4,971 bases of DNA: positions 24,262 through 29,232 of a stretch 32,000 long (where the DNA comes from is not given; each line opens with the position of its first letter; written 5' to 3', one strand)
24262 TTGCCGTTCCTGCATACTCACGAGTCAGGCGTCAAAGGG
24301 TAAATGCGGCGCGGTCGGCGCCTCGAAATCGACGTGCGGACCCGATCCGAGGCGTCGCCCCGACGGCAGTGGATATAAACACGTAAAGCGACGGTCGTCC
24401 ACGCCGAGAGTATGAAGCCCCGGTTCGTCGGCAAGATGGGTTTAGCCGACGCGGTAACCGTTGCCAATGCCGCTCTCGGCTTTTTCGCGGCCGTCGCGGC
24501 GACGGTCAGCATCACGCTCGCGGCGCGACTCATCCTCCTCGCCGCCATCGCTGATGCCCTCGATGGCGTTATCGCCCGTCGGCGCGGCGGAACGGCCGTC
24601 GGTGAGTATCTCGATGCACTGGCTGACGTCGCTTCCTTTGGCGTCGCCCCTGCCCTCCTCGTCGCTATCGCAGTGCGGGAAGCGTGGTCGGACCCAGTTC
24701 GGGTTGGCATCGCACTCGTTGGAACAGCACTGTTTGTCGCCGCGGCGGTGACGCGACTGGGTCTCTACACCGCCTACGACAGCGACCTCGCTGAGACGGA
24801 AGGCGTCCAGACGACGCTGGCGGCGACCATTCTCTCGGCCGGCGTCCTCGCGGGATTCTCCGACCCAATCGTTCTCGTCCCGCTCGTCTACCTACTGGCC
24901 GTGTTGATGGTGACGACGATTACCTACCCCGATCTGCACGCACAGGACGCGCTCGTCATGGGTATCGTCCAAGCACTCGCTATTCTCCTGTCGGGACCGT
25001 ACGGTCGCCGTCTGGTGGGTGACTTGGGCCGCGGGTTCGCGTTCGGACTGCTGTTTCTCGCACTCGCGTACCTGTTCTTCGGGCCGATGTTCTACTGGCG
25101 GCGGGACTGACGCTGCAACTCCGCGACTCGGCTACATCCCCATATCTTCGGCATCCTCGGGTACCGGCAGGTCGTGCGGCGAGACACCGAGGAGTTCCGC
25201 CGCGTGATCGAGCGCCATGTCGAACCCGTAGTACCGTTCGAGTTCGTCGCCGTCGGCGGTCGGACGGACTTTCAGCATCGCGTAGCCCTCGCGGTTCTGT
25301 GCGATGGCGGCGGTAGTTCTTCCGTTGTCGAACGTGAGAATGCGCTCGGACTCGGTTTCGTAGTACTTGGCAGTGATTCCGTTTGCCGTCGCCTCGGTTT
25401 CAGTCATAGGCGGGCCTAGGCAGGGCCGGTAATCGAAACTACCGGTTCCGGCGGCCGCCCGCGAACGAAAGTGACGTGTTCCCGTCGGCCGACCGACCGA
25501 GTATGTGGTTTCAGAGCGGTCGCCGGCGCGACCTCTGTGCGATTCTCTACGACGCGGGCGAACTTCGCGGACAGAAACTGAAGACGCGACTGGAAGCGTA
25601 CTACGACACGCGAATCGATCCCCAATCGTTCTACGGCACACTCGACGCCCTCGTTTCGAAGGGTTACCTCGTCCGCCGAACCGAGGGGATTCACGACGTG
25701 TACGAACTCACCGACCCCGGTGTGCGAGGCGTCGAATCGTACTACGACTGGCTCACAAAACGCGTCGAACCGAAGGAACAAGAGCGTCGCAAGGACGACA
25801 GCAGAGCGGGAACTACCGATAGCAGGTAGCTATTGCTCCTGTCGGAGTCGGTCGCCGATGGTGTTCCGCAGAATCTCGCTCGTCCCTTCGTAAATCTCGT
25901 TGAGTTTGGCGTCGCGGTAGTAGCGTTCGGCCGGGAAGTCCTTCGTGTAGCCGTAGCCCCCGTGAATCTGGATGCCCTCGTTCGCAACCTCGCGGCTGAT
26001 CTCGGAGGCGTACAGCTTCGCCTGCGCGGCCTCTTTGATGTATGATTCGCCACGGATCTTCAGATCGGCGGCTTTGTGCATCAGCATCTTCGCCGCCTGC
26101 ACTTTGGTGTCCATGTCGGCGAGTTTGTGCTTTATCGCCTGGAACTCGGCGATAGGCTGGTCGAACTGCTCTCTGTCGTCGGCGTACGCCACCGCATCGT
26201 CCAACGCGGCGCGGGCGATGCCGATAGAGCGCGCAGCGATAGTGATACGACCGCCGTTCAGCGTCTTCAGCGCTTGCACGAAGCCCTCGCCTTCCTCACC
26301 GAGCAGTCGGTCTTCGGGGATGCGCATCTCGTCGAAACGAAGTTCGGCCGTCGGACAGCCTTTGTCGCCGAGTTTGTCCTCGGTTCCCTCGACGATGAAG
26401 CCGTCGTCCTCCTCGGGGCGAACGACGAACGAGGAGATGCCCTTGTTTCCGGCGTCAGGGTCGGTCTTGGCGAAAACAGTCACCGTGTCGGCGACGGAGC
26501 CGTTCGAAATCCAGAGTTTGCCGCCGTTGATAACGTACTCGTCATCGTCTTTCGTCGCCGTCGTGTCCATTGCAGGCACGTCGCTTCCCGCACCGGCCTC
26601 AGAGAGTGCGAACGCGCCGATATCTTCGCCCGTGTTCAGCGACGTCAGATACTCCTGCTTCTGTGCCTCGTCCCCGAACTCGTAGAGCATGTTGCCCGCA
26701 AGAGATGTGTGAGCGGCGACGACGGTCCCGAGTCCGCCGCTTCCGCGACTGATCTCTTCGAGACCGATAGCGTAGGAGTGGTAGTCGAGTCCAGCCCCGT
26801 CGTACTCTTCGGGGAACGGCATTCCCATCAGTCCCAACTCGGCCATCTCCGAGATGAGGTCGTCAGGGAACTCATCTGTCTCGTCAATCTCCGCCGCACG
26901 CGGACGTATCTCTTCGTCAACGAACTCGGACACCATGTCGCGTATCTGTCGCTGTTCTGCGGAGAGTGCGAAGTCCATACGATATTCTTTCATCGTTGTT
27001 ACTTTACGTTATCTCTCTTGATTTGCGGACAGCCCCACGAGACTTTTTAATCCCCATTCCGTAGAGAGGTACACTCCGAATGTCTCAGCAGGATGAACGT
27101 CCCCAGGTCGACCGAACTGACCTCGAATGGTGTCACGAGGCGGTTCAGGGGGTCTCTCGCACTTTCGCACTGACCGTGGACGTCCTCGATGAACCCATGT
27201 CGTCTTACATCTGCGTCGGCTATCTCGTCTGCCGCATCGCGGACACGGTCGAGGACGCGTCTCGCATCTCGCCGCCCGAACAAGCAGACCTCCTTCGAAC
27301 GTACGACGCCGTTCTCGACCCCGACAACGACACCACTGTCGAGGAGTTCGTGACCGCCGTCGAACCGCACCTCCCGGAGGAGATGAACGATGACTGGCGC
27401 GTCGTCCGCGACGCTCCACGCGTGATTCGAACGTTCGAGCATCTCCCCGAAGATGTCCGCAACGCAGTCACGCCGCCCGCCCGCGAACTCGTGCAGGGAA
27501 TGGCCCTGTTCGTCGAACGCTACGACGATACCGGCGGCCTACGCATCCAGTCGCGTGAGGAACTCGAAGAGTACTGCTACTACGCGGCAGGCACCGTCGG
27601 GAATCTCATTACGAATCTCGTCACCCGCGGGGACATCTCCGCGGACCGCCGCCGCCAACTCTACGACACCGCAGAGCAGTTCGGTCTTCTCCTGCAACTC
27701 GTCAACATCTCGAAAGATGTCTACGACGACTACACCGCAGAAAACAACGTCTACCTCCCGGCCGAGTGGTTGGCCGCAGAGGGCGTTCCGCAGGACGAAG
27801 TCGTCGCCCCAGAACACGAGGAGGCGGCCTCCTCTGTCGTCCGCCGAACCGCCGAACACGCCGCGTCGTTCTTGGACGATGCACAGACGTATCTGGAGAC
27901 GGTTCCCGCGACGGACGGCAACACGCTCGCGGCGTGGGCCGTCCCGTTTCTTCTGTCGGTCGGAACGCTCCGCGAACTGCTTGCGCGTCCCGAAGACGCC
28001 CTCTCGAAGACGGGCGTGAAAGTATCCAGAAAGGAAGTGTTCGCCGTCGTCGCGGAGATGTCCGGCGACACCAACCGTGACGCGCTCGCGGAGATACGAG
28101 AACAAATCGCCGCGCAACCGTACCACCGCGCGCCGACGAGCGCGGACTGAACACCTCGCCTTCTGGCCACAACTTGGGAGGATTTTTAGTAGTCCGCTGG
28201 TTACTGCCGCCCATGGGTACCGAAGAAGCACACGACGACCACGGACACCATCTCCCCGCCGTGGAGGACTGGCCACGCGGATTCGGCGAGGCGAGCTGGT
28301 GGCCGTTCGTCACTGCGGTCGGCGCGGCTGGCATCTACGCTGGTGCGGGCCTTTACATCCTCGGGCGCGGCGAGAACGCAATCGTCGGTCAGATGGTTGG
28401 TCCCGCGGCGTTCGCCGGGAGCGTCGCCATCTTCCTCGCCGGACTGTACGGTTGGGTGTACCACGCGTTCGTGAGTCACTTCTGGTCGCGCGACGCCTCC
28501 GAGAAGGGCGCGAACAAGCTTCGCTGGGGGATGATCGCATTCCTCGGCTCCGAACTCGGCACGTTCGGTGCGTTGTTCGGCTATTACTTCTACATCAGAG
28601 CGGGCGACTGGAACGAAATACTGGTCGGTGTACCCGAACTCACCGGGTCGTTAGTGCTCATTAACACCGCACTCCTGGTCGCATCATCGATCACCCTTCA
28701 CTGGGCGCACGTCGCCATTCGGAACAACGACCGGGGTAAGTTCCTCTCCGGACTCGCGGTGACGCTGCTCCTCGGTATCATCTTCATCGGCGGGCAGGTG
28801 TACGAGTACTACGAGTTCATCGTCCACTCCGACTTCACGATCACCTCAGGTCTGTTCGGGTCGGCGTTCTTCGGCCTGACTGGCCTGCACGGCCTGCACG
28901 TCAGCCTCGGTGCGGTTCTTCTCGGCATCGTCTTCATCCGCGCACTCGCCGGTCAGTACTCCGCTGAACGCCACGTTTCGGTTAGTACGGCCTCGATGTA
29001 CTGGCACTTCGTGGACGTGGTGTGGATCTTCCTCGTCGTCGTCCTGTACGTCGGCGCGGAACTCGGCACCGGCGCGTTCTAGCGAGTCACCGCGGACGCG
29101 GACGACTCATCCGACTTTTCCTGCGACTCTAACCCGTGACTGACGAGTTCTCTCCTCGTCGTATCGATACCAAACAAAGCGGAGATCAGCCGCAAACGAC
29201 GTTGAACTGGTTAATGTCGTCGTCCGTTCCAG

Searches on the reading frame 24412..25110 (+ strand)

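Call 20: search_protein_families(library=pfam, proteins=[window:24412-25110:+], max_evalue=0.001)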
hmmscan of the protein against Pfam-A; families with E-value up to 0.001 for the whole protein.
window:24412-25110:+ (232 aa): 1 family
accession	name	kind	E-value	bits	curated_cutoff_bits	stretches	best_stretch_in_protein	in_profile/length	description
PF01066.26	CDP-OH_P_transf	-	2.9e-11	44.4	22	1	10-156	2-138/152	CDP-alcohol phosphatidyltransferase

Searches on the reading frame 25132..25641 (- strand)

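Call 20: search_protein_families(library=pfam, proteins=[window:25132-25641:-], max_evalue=0.001)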
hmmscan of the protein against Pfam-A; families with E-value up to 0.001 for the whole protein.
window:25132-25641:- (169 aa): 1 family
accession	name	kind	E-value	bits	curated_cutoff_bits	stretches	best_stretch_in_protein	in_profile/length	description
PF23423.1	DUF7111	-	2.4e-47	159.7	27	1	84-169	2-87/87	Family of unknown function (DUF7111)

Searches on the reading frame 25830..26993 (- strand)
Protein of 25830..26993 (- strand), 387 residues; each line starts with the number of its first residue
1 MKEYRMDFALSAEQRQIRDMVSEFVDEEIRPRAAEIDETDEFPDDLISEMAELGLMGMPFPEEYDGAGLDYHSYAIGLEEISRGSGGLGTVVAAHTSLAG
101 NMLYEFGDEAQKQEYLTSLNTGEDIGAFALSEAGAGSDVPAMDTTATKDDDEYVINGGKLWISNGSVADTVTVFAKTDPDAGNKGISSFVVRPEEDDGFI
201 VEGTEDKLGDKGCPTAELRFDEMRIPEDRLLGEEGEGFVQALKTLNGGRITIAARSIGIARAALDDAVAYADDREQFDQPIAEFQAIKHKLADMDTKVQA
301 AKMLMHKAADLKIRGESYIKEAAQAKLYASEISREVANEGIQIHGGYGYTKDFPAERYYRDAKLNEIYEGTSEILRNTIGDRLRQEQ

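Call 20: search_protein_families(library=pfam, proteins=[window:25830-26993:-], max_evalue=0.001)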
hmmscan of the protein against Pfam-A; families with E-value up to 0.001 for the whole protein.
window:25830-26993:- (387 aa): 4 families
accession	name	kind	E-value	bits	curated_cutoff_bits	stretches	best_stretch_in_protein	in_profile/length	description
PF00441.29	Acyl-CoA_dh_1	-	2e-49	168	22.4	1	235-383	1-149/150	Acyl-CoA dehydrogenase, C-terminal domain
PF02771.21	Acyl-CoA_dh_N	-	3.7e-40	137.2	22.9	1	11-123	1-113/113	Acyl-CoA dehydrogenase, N-terminal domain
PF08028.16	Acyl-CoA_dh_2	-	6.2e-25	88.5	22.7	1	250-372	1-133/134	Acyl-CoA dehydrogenase, C-terminal domain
PF02770.24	Acyl-CoA_dh_M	-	4.8e-23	81.6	33.3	1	127-222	1-96/97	Acyl-CoA dehydrogenase, middle domain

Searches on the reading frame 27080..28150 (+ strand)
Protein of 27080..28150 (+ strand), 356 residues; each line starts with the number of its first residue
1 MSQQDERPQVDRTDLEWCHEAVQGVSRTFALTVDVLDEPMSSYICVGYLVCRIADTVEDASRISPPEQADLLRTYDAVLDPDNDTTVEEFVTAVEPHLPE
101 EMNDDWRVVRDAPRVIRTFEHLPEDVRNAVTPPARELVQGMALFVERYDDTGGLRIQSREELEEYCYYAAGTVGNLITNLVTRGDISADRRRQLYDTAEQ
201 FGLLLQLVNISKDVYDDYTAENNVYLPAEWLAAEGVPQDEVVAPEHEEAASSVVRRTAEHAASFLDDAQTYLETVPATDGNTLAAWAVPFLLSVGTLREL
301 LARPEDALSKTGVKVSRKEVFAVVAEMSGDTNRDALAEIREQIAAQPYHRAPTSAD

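Call 20: search_protein_families(library=pfam, proteins=[window:27080-28150:+], max_evalue=0.001)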
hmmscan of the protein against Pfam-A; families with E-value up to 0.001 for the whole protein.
window:27080-28150:+ (356 aa): 1 family
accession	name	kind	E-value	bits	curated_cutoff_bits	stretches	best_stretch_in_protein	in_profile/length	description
PF00494.24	SQS_PSY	-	9.8e-56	189.8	26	1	23-318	2-262/263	Squalene/phytoene synthase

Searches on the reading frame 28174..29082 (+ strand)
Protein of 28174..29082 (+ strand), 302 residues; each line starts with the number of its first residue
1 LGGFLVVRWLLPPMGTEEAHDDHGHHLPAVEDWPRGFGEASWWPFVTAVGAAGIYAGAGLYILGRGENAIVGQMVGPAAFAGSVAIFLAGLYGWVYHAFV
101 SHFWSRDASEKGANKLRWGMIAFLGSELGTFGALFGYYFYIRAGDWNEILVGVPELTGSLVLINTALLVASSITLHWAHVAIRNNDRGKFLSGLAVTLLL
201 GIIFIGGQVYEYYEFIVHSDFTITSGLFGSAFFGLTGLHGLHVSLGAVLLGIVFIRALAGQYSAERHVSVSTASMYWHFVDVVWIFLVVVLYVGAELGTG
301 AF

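Call 20: search_protein_families(library=pfam, proteins=[window:28174-29082:+], max_evalue=0.001)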
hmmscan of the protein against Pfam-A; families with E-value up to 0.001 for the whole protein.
window:28174-29082:+ (302 aa): 1 family
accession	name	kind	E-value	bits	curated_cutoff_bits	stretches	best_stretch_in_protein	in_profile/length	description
PF00510.24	COX3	-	7.7e-36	124.7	23.8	1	41-293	9-255/258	Cytochrome c oxidase subunit III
